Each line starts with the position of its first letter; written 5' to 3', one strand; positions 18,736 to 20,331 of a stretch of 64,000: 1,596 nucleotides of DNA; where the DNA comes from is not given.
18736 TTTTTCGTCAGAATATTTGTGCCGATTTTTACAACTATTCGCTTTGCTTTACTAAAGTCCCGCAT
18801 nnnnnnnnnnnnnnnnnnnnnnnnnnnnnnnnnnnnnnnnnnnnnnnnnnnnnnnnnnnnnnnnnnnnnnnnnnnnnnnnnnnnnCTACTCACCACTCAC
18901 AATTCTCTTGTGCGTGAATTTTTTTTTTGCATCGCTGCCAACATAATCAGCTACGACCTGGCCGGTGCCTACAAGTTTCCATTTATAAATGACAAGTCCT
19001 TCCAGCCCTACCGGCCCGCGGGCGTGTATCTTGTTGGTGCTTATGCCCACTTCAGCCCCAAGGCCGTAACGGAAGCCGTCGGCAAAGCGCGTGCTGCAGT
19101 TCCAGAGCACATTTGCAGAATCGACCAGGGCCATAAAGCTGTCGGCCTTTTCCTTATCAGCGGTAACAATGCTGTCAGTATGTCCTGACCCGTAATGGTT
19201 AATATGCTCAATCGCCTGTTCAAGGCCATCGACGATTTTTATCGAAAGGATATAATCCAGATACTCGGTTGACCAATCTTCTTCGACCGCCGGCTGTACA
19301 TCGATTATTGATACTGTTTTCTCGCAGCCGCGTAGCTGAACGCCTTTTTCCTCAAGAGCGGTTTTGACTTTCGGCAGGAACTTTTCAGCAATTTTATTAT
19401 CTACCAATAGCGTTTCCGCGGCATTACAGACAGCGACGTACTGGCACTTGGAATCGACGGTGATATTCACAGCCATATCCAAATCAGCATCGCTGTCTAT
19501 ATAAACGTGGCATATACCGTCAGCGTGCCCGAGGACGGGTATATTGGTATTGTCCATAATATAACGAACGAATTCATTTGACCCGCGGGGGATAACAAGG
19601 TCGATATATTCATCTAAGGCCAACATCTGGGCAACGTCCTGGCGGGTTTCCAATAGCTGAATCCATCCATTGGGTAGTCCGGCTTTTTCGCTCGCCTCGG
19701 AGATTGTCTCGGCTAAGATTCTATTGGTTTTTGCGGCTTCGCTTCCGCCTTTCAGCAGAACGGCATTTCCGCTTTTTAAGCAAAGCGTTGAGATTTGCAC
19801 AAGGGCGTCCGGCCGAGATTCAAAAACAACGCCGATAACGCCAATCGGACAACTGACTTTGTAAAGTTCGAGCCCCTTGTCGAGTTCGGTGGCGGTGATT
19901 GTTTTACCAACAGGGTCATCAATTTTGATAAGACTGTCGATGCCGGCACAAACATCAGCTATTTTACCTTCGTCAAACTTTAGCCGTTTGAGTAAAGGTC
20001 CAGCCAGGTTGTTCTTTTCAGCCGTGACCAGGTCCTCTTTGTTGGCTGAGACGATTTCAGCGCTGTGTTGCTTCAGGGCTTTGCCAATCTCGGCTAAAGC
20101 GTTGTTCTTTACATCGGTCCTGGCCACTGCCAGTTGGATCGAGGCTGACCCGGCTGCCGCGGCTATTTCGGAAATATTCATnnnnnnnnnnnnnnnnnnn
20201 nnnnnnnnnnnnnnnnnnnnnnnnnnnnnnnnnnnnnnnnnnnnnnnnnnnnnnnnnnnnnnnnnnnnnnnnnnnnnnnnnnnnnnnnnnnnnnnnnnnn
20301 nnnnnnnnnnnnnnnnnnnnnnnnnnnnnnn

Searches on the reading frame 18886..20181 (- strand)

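Call 18: search_protein_families(library=pfam, proteins=[window:18886-20181:-], max_evalue=0.00001)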
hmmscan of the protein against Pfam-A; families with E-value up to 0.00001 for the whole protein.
window:18886-20181:- (431 aa): 1 family
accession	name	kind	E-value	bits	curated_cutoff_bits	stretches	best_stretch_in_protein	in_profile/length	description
PF00171.27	Aldedh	-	1.8e-25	89.9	23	1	24-278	45-295/461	Aldehyde dehydrogenase family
